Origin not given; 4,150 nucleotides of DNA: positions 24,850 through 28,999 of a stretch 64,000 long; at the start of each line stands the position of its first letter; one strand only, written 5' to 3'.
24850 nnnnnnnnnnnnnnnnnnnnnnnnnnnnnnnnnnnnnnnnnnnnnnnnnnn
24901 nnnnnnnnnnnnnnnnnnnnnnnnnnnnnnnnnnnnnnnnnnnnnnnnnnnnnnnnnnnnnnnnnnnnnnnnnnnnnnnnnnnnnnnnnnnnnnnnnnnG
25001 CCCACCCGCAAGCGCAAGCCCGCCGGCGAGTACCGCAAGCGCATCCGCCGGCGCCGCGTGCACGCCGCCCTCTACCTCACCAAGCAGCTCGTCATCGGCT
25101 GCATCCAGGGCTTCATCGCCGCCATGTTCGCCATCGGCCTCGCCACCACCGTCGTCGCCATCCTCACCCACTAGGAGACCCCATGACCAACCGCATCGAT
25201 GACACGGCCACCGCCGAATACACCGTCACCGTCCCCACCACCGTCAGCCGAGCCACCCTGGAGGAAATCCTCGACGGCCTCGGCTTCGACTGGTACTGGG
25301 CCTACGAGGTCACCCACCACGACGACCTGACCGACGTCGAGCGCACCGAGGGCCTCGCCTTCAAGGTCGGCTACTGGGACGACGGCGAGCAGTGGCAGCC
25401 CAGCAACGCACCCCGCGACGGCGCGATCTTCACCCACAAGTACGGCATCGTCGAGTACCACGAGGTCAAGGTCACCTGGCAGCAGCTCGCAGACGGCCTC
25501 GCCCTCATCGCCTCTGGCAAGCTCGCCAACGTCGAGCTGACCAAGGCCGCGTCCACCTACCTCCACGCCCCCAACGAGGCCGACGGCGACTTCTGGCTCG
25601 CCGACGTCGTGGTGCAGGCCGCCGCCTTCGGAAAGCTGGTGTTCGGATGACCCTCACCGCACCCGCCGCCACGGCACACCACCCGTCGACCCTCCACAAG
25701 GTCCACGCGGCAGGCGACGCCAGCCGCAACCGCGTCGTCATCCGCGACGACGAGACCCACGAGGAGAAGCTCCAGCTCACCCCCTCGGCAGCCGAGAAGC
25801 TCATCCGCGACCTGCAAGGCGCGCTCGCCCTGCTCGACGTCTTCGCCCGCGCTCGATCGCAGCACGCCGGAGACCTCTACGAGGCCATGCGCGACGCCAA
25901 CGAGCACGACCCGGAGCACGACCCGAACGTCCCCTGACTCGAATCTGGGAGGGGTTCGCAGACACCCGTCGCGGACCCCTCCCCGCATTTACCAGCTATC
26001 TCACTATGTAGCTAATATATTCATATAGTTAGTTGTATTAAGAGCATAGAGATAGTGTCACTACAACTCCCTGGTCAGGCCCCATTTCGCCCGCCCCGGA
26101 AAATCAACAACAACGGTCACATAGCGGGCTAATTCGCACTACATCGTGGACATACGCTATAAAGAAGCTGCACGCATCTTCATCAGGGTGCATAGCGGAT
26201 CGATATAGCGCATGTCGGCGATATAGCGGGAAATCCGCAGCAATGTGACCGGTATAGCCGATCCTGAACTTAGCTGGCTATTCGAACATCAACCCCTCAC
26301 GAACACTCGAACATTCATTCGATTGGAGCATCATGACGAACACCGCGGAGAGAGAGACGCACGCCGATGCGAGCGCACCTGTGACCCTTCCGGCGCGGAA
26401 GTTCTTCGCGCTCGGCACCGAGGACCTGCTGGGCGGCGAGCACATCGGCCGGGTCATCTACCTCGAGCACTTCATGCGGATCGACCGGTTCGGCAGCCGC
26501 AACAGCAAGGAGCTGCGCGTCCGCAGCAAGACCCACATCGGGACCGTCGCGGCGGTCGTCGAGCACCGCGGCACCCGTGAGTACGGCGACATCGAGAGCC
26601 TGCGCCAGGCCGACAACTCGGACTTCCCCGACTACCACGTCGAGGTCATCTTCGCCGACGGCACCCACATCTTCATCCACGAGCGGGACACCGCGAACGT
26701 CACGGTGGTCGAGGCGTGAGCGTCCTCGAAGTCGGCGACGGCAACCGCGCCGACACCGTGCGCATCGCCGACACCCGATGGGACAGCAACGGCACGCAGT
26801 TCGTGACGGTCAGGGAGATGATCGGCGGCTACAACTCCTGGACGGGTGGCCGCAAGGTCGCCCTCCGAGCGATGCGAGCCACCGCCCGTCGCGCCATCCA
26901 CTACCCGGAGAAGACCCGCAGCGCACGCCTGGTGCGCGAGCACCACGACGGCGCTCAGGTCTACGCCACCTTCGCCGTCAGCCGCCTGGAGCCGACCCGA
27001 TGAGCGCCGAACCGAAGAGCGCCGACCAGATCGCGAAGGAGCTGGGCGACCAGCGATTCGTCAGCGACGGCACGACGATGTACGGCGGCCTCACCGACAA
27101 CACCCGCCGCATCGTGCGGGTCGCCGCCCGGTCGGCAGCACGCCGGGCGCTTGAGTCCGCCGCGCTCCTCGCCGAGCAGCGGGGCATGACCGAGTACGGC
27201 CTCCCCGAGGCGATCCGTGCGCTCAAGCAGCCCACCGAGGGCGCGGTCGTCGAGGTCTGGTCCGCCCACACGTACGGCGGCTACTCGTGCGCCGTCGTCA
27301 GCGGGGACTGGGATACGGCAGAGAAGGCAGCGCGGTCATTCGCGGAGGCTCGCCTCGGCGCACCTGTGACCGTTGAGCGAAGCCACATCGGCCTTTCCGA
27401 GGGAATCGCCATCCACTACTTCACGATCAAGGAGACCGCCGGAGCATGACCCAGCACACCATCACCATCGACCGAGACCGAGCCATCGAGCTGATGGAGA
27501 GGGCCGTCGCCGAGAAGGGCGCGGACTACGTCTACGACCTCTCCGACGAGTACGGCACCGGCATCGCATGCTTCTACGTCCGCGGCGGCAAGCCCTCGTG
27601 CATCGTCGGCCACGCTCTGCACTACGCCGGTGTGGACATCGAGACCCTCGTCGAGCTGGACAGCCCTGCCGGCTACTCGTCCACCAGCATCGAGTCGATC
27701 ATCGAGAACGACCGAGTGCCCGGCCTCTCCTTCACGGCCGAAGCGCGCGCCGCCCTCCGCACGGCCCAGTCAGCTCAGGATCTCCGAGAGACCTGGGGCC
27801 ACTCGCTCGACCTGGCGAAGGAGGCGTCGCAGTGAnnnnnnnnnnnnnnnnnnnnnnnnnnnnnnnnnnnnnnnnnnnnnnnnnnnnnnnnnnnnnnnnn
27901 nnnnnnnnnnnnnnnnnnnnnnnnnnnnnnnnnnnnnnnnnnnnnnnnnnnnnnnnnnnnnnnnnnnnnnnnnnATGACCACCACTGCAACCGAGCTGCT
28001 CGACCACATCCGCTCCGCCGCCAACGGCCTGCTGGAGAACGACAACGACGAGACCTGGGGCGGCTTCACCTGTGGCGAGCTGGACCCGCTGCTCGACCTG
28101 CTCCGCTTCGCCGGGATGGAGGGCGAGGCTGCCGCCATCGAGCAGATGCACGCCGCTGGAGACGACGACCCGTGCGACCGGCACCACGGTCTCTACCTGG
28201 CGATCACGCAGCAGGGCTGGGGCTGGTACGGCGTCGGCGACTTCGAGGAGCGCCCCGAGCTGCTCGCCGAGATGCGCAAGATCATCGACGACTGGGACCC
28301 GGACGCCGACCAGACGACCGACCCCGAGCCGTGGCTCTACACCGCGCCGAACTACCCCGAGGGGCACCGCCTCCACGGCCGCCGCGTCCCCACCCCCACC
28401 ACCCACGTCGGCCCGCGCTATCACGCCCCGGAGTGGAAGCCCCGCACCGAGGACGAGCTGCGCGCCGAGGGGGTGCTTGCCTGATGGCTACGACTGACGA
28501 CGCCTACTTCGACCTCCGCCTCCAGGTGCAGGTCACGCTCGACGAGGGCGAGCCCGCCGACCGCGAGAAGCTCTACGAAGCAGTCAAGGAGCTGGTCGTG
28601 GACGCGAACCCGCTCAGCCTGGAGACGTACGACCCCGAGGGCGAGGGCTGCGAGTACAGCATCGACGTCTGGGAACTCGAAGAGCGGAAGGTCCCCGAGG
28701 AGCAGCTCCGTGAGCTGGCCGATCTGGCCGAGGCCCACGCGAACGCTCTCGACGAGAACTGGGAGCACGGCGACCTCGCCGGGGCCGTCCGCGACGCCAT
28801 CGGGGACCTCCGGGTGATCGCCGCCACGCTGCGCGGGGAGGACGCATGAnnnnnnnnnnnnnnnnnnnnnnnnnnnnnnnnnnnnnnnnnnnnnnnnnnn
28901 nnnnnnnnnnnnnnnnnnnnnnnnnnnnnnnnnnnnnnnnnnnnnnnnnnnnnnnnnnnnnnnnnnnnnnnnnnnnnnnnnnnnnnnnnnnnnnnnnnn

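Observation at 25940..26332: AT-rich segment plus iteron-like (T)ATAGCGG repeats: candidate replication origin or multi-operator site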

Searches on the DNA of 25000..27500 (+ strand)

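Call 3: search_dna_similar(query=window:25000-27500:+, collection=phages, mode=near, max_rows=30)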
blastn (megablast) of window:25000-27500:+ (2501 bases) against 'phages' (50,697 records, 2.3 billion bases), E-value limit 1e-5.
No match.

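Call 46: search_rna_families(source=window, start=25800, end=26500, threshold=evalue, max_evalue=1)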
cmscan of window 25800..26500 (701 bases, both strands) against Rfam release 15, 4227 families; matches with E-value up to 1: 0.
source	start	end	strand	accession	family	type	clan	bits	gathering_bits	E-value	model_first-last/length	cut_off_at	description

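Call 112: search_dna_similar(query=window:25938-26335:+, collection=phages, mode=distant, max_evalue=1, max_rows=15)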
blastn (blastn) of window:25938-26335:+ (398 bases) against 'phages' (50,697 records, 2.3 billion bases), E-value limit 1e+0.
No match.

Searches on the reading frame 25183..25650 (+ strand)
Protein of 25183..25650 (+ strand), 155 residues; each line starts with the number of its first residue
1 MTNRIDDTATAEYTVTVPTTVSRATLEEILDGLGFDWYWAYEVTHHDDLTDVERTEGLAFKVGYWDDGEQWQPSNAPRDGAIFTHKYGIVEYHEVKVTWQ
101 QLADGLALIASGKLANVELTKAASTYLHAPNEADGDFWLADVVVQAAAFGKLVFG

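Call 10: search_protein_families(library=pfam, proteins=[window:25183-25650:+], max_evalue=0.01)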
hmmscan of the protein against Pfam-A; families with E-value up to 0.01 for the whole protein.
window:25183-25650:+ (155 aa): 0 families

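Call 11: search_protein_families(library=phrogs, proteins=[window:25183-25650:+], max_evalue=0.001)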
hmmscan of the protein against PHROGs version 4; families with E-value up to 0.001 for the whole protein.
window:25183-25650:+ (155 aa): 1 family
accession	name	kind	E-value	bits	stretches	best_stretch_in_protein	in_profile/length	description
phrog_2355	-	unknown function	4.7e-08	34.6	1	16-155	6-146/146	-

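Call 16: find_related_loci(query=window:25183-25650:+, collection=viral_contigs, flank=3000)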
Query window:25183-25650:+ (155 aa) in viral_contigs; peptide patterns used: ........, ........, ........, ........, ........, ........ (x = any residue, [..] = any of these).
11 stretches matched a pattern, but none encodes a relative of the query by tblastn (E <= 1e-3).

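Call 33: find_homologous_proteins(query=window:25183-25650:+, max_evalue=0.001)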
Query window:25183-25650:+ (155 aa): 1 proteins with E <= 0.001 among 56 candidates.
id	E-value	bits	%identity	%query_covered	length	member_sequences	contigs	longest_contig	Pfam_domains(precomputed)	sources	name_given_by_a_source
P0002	5.9e-100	350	100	100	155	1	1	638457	-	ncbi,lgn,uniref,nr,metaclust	ncbi:hypothetical protein [Leifsonia aquatica]|uniref:hypothetical protein n=1 Tax=Leifsonia aquatic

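Call 85: find_related_loci(query=A2, collection=viral_contigs, flank=3000)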
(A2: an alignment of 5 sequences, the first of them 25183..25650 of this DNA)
Query A2 (155 aa) in viral_contigs; peptide patterns used: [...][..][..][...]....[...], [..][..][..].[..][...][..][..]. (x = any residue, [..] = any of these).
270 stretches matched a pattern; 1 encode a relative of the query (tblastn E <= 1e-3); 1 distinct loci.
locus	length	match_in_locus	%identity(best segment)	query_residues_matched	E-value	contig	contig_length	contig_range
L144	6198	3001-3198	36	91-155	3e-6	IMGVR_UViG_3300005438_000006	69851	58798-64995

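Call 89: find_related_loci(query=A3, collection=genome_contigs, flank=4000)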
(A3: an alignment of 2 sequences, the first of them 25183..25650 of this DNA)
Query A3 (155 aa) in genome_contigs; peptide patterns used: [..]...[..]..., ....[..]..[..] (x = any residue, [..] = any of these).
532 stretches matched a pattern; 1 encode a relative of the query (tblastn E <= 1e-3); 1 distinct loci.
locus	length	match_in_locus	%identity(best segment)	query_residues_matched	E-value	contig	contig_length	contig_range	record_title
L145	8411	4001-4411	39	21-155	2e-25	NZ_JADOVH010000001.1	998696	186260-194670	Frigoribacterium sp. CG_9.8 Ga0418718_01, whole genome shotgun sequence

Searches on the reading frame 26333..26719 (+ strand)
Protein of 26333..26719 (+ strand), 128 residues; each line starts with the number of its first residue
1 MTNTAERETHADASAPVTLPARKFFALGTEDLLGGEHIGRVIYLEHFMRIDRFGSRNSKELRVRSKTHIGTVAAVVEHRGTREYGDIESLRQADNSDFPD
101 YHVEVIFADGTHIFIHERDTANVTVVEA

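Call 10: search_protein_families(library=pfam, proteins=[window:26333-26719:+], max_evalue=0.01)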
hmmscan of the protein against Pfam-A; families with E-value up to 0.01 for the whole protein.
window:26333-26719:+ (128 aa): 0 families

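Call 11: search_protein_families(library=phrogs, proteins=[window:26333-26719:+], max_evalue=0.001)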
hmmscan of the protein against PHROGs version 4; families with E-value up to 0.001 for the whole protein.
window:26333-26719:+ (128 aa): 0 families

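Call 13: search_dna_similar(query=window:26333-26719:+, collection=phages, mode=protein, max_rows=25, max_evalue=0.001)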
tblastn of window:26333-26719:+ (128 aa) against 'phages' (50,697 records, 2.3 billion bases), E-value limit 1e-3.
No match.

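Call 15: find_related_loci(query=window:26333-26719:+, collection=viral_contigs, flank=3000)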
Query window:26333-26719:+ (128 aa) in viral_contigs; peptide patterns used: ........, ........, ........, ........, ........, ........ (x = any residue, [..] = any of these).
2 stretches matched a pattern, but none encodes a relative of the query by tblastn (E <= 1e-3).

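Call 17: find_encoding_contigs(protein=window:26333-26719:+, flank=5000, max_places=10)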
Protein window:26333-26719:+ (128 aa): 2 contigs read that carry it; 2 places shown.
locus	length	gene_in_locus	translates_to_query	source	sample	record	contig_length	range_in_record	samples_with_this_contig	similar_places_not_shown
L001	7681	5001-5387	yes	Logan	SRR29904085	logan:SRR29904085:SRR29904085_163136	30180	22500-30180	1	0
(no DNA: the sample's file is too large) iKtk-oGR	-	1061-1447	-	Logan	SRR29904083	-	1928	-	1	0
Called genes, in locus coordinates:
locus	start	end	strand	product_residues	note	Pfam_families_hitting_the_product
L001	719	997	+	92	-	-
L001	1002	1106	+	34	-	-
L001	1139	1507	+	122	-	-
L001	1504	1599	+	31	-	-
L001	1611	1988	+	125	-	-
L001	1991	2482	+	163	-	-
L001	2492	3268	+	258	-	-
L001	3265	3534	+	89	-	-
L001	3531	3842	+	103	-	-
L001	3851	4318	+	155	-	-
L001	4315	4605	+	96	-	-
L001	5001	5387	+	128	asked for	-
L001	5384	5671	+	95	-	-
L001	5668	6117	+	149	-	-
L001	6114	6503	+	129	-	-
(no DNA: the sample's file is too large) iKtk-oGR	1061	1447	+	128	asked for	-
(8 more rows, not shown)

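Call 19: find_homologous_proteins(query=window:26333-26719:+, max_evalue=0.001)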
Query window:26333-26719:+ (128 aa): 1 proteins with E <= 0.001 among 19 candidates.
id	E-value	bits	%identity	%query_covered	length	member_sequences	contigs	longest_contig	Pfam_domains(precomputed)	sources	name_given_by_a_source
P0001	2.7e-78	278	100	100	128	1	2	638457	-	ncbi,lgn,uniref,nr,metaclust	ncbi:hypothetical protein [Leifsonia aquatica]|uniref:hypothetical protein n=1 Tax=Leifsonia aquatic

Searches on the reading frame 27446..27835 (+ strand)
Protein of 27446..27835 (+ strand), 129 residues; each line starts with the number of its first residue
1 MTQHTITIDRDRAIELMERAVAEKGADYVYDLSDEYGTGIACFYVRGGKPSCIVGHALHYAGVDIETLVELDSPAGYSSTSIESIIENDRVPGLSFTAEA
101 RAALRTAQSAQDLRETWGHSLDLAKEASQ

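Call 28: search_protein_families(library=pfam, proteins=[window:27446-27835:+], max_evalue=0.05)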
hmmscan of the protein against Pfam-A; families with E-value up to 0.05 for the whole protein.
window:27446-27835:+ (129 aa): 0 families

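Call 37: search_protein_families(library=phrogs, proteins=[window:27446-27835:+], max_evalue=0.01)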
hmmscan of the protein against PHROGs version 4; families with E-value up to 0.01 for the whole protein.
window:27446-27835:+ (129 aa): 1 family
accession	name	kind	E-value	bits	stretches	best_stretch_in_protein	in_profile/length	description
phrog_572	-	unknown function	1.8e-21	77.5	1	7-127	4-122/127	-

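Call 39: search_dna_similar(query=window:27446-27835:+, collection=phages, mode=protein, max_rows=30, max_evalue=0.001)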
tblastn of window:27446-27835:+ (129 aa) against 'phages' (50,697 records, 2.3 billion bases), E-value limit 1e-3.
Records with a match: 234; places in all: 242; records where one place covers at least 80% of the query: 233.
Best place of each record, by identity: <60% 234.
By first word of the organism name: Mycobacterium 176; Microbacterium 26; Streptomyces 25; Rhodococcus 3; Curtobacterium 2; Clavibacter 2.
By host as written in the record: Mycobacterium smegmatis mc2 155 124; Mycobacterium smegmatis mc#155 20; Mycobacterium smegmatis mc2155 18; Microbacterium foliorum NRRL B-24224 10; Streptomyces griseus ATCC 10137 10; Microbacterium foliorum NRRL B-24224 SEA 9; Streptomyces scabiei RL-34 7; Mycobacterium sp. 7; and 13 more.
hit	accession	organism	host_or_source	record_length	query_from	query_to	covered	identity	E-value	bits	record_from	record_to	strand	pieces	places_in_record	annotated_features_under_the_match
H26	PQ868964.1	Curtobacterium phage Kithara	Curtobacterium flaccumfaciens NRRL ...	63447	6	128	95%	37.0%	1e-9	60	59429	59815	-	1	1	90: hypothetical protein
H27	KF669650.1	Clavibacter phage CN1A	Clavibacter michiganensis CN18-4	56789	7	125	92%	36.3%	4e-10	61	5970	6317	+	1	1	hypothetical protein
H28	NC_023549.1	Clavibacter phage CN1A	Clavibacter michiganensis CN18-4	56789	7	125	92%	36.3%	4e-10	61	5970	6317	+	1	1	hypothetical protein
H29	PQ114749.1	Microbacterium phage Wolfstar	Microbacterium paraoxydans NRRL B-24275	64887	8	117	85%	36.9%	4e-7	53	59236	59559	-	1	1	113: hypothetical protein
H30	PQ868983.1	Microbacterium phage StevieWelch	Microbacterium foliorum NRRL B-24224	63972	7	121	89%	34.5%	3e-7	53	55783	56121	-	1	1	107: hypothetical protein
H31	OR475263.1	Microbacterium Phage DejaVu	Microbacterium foliorum NRRL B-24224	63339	17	120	81%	38.1%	3e-11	65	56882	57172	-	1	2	108: hypothetical protein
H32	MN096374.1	Microbacterium phage Roman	Microbacterium foliorum NRRL B-24224 SEA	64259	17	120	81%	38.1%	3e-11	65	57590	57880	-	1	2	109: hypothetical protein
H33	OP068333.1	Microbacterium phage Pavlo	Microbacterium foliorum NRRL B-24224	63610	17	120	81%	38.1%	4e-11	64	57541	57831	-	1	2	108: hypothetical protein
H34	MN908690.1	Microbacterium phage Hubbs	Microbacterium foliorum NRRL B-24224 SEA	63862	17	120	81%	38.1%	4e-11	64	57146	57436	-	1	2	107: hypothetical protein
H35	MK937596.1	Microbacterium phage PhillyPhilly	Microbacterium foliorum NRRL B-24224 SEA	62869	17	120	81%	38.1%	5e-11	64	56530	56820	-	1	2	105: hypothetical protein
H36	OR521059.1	Microbacterium phage ASegato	Microbacterium foliorum NRRL B-24224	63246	7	121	89%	33.6%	5e-8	55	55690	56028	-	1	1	105: hypothetical protein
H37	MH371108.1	Microbacterium phage Fork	Microbacterium foliorum NRRL B-24224 SEA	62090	7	121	89%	33.6%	8e-8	55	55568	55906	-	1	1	103: hypothetical protein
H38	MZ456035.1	Microbacterium phage Welcome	Microbacterium foliorum NRRL B-24224 SEA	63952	7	121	89%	33.6%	8e-8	55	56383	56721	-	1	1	109: hypothetical protein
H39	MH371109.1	Microbacterium phage Lyell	Microbacterium foliorum NRRL B-24224 SEA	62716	7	121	89%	33.6%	2e-7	54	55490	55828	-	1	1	106: hypothetical protein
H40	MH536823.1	Microbacterium phage Musetta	Microbacterium foliorum NRRL B-24224 SEA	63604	7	121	89%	33.6%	3e-7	53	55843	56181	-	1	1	105: hypothetical protein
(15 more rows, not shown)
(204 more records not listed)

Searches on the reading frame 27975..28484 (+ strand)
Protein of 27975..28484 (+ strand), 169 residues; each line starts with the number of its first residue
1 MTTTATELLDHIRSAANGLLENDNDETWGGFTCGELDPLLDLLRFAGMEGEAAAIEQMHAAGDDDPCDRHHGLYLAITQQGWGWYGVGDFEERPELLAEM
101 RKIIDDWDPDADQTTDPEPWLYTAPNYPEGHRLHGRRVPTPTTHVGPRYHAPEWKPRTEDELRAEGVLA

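Call 28: search_protein_families(library=pfam, proteins=[window:27975-28484:+], max_evalue=0.05)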
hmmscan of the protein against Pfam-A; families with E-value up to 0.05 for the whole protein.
window:27975-28484:+ (169 aa): 0 families

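Call 37: search_protein_families(library=phrogs, proteins=[window:27975-28484:+], max_evalue=0.01)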
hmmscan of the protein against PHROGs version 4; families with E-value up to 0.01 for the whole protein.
window:27975-28484:+ (169 aa): 3 families
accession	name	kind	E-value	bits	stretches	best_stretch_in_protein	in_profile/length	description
phrog_22197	-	unknown function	3.9e-06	27.8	1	8-70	117-179/187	-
phrog_1178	-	unknown function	6.1e-05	24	1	31-68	36-73/88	-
phrog_16954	-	unknown function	0.0059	17.4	1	28-71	94-137/186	-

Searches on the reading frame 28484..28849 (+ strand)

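Call 28: search_protein_families(library=pfam, proteins=[window:28484-28849:+], max_evalue=0.05)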
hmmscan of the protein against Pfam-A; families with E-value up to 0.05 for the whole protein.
window:28484-28849:+ (121 aa): 2 families
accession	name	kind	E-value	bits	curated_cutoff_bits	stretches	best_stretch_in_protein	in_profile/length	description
PF13711.11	DUF4160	-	0.00035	21.1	23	1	53-94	24-65/65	Domain of unknown function (DUF4160)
PF18977.5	DUF5713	-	0.0052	17.6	27.3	0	14-48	31-65/107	Family of unknown function (DUF5713)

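Call 37: search_protein_families(library=phrogs, proteins=[window:28484-28849:+], max_evalue=0.01)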
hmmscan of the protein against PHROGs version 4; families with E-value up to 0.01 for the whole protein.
window:28484-28849:+ (121 aa): 0 families
